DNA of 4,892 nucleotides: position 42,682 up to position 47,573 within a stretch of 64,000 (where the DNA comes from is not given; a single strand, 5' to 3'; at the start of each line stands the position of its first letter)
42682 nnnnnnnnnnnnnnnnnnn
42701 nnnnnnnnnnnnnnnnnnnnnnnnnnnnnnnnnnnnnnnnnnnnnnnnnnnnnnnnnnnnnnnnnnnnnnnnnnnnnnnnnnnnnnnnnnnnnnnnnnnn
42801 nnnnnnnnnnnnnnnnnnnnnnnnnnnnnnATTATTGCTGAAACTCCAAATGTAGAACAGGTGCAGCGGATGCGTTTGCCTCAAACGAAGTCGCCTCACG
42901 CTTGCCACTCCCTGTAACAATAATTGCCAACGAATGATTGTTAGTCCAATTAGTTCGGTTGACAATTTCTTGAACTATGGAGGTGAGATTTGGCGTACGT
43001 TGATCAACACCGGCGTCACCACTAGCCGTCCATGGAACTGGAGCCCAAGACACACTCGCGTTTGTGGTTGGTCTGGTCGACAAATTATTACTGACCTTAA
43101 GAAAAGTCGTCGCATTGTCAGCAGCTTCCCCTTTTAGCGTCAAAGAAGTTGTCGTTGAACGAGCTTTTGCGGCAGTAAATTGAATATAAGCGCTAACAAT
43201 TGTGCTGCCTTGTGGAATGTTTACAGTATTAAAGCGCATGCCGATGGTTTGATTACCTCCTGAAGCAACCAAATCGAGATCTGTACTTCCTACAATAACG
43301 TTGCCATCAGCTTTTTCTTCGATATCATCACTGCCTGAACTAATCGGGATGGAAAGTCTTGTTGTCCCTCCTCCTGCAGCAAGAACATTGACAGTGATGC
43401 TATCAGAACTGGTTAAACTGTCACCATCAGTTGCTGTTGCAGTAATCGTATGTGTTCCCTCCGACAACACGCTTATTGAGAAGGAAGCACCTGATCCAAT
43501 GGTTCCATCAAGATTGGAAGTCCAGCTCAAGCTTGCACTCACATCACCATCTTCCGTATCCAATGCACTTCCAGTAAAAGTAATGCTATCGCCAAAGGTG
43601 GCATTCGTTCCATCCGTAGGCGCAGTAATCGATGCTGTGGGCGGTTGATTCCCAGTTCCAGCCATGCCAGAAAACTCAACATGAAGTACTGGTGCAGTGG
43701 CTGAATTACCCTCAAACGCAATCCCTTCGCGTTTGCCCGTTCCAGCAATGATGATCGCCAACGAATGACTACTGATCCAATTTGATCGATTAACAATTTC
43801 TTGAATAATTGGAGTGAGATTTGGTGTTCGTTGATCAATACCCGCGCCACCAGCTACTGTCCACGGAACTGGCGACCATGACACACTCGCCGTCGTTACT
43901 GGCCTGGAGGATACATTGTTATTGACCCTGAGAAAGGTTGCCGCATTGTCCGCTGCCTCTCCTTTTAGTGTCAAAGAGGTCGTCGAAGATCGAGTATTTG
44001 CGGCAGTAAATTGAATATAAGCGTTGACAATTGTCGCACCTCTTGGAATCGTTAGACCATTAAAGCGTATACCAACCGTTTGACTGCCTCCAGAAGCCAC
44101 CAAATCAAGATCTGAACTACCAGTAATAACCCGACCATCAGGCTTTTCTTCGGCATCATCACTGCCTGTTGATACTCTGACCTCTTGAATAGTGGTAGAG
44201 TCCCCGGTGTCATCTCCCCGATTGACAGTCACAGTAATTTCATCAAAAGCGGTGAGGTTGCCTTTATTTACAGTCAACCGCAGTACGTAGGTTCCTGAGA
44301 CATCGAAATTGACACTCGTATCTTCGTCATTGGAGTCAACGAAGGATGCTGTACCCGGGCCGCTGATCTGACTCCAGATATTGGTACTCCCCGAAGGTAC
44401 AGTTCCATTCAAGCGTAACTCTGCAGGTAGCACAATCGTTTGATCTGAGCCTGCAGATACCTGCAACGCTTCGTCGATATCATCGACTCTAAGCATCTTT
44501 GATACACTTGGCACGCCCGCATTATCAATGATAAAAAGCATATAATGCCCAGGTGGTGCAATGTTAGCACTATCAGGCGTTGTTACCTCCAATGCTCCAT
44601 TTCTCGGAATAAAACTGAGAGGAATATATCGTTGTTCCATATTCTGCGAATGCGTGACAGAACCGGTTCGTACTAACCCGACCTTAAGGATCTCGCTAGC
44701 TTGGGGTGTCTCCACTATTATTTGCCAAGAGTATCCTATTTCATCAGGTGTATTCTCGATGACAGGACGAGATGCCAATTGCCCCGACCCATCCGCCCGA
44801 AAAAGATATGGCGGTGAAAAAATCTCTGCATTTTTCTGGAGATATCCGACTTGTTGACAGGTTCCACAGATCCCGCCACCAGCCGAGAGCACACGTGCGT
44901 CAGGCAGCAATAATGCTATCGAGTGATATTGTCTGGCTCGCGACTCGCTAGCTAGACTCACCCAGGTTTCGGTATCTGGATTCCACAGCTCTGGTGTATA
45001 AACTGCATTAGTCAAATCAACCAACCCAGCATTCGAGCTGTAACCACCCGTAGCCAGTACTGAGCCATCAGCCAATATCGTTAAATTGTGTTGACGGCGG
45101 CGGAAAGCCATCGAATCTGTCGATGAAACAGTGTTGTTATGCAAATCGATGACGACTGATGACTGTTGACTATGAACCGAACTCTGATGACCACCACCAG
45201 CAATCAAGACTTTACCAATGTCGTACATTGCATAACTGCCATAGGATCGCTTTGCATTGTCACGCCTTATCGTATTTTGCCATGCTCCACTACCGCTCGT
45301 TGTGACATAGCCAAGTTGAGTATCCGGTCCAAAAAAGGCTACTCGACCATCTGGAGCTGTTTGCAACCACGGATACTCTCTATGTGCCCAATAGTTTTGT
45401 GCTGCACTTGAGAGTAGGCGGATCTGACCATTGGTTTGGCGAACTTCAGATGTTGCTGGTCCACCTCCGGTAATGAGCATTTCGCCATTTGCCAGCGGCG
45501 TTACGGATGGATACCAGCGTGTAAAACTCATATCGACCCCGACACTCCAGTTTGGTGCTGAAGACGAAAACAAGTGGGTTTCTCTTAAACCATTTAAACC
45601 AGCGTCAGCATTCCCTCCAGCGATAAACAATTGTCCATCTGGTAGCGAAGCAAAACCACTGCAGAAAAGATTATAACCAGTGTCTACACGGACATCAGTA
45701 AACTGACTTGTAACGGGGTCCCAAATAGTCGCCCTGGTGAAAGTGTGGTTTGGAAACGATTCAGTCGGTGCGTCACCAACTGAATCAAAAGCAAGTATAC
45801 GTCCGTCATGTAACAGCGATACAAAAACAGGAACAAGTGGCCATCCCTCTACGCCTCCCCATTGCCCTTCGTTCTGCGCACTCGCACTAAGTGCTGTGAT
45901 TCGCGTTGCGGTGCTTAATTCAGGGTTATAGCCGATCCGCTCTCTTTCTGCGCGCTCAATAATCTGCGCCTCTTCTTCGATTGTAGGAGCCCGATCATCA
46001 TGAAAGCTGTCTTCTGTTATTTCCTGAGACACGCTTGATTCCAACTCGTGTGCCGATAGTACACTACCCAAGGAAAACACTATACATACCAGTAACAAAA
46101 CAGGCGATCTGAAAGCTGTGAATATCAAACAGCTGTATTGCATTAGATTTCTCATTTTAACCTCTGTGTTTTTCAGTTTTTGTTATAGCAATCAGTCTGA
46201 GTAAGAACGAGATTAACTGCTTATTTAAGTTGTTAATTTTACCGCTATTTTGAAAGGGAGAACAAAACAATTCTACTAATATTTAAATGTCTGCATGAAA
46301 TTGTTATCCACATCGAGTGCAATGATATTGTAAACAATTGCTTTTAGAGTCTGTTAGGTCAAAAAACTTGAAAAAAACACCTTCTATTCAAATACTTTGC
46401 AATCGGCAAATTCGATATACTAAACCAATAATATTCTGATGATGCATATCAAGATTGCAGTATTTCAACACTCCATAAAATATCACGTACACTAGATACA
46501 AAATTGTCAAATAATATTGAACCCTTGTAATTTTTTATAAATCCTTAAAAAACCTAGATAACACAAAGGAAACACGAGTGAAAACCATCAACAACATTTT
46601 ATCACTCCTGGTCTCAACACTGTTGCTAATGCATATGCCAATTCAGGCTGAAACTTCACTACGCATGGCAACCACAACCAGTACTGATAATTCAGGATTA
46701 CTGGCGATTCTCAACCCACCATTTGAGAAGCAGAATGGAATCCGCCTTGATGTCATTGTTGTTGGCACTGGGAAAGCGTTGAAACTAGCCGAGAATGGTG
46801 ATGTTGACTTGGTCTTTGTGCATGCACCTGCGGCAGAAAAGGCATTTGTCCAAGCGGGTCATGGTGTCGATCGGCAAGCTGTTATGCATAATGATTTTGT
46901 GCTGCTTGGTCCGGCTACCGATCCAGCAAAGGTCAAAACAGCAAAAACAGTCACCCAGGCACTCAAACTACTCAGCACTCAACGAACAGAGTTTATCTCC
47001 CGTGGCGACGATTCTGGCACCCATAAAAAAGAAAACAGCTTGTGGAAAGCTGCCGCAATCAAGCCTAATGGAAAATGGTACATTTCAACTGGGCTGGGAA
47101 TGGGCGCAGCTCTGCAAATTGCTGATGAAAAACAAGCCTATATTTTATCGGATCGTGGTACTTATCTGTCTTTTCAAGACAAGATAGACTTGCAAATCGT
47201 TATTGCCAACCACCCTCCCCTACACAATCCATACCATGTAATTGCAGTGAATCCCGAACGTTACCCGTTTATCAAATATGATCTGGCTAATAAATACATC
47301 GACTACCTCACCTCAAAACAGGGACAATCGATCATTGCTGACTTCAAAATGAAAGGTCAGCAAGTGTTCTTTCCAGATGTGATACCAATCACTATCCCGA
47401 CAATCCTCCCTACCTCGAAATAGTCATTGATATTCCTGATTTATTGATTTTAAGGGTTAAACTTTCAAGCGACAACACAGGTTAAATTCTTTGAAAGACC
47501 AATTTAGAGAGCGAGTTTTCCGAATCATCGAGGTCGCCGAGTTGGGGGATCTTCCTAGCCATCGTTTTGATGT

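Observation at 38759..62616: Two independent IS1595 insertions, each into a different multicopper-oxidase gene, both carrying the same A4 frameshift in the transposase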

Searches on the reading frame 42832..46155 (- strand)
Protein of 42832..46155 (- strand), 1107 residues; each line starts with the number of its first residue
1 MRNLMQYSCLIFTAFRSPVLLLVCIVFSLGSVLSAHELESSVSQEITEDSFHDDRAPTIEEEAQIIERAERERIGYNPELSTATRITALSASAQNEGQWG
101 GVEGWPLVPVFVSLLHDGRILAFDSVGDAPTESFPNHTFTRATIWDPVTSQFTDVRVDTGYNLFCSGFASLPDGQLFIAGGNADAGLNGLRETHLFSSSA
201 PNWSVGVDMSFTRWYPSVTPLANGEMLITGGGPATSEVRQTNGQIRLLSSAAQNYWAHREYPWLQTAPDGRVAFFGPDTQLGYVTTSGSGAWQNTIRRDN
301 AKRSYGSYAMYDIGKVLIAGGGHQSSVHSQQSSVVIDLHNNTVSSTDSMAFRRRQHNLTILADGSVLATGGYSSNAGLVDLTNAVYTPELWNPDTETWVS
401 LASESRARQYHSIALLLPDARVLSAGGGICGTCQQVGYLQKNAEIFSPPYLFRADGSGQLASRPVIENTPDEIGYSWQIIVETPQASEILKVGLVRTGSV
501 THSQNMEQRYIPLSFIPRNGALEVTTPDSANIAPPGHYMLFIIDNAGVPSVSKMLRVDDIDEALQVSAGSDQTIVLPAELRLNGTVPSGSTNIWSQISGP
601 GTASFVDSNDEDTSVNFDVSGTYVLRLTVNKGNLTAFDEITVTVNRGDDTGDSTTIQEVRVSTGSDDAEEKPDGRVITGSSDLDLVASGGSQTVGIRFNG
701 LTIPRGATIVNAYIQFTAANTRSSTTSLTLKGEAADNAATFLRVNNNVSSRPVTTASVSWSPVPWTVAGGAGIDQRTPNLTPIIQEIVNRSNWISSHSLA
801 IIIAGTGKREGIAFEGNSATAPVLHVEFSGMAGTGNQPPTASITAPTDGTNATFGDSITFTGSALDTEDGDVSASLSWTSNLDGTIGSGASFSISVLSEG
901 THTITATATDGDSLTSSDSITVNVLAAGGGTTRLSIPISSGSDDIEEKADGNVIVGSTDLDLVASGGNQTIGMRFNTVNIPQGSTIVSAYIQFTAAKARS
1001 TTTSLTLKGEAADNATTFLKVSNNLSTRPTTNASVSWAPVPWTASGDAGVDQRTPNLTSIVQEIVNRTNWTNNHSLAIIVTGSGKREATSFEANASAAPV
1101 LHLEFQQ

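Call 20: search_protein_families(library=ncbifam, proteins=[window:42832-46155:-])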
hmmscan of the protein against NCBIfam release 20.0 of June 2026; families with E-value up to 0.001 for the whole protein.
window:42832-46155:- (1107 aa): 2 families
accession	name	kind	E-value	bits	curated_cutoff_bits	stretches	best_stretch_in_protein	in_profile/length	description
NF052501.1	RdCuOxGlxASco2837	equivalog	6.6e-57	193.1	800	2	188-557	262-644/645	radical copper oxidase GlxA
NF041578.1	betaarabinsidaseHypBA2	equivalog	2.2e-08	32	3200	1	587-652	1071-1140/1709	beta-L-arabinobiosidase HypBA2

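Call 47: search_protein_families(library=pfam, proteins=[window:42832-46155:-], max_evalue=0.00001)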
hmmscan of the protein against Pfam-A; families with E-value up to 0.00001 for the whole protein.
window:42832-46155:- (1107 aa): 4 families
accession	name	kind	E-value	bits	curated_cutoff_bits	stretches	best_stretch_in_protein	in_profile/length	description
PF09118.17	GO-like_E_set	-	9.1e-24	84.1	25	1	463-557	1-100/100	Galactose oxidase-like, Early set domain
PF22352.2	K319L-like_PKD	-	7e-13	48.8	27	1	568-644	1-84/84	K319L-like, PKD domain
PF07250.17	Glyoxal_oxid_N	-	8.1e-11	42.1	37.5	1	140-276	46-187/243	Glyoxal oxidase N-terminus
PF13964.12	Kelch_6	-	2.6e-10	40.4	25.3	0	354-402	2-44/50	Kelch motif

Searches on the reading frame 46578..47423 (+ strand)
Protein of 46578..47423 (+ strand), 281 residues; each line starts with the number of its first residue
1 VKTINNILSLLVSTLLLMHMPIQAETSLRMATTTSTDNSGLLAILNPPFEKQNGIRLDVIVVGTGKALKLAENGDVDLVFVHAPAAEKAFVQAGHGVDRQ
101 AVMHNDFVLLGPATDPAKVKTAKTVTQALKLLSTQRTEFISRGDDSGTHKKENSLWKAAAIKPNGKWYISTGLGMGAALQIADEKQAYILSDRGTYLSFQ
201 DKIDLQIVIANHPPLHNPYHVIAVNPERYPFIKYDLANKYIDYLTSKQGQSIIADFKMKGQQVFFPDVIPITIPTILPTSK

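Call 39: search_protein_families(library=ncbifam, proteins=[window:46578-47423:+])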
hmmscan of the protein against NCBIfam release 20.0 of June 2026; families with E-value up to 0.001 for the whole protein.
window:46578-47423:+ (281 aa): 1 family
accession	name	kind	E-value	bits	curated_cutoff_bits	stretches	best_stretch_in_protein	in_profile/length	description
NF041772.1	tung_bind_TupA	equivalog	3.4e-75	252.8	400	1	19-268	8-262/266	tungstate ABC transporter substrate-binding protein TupA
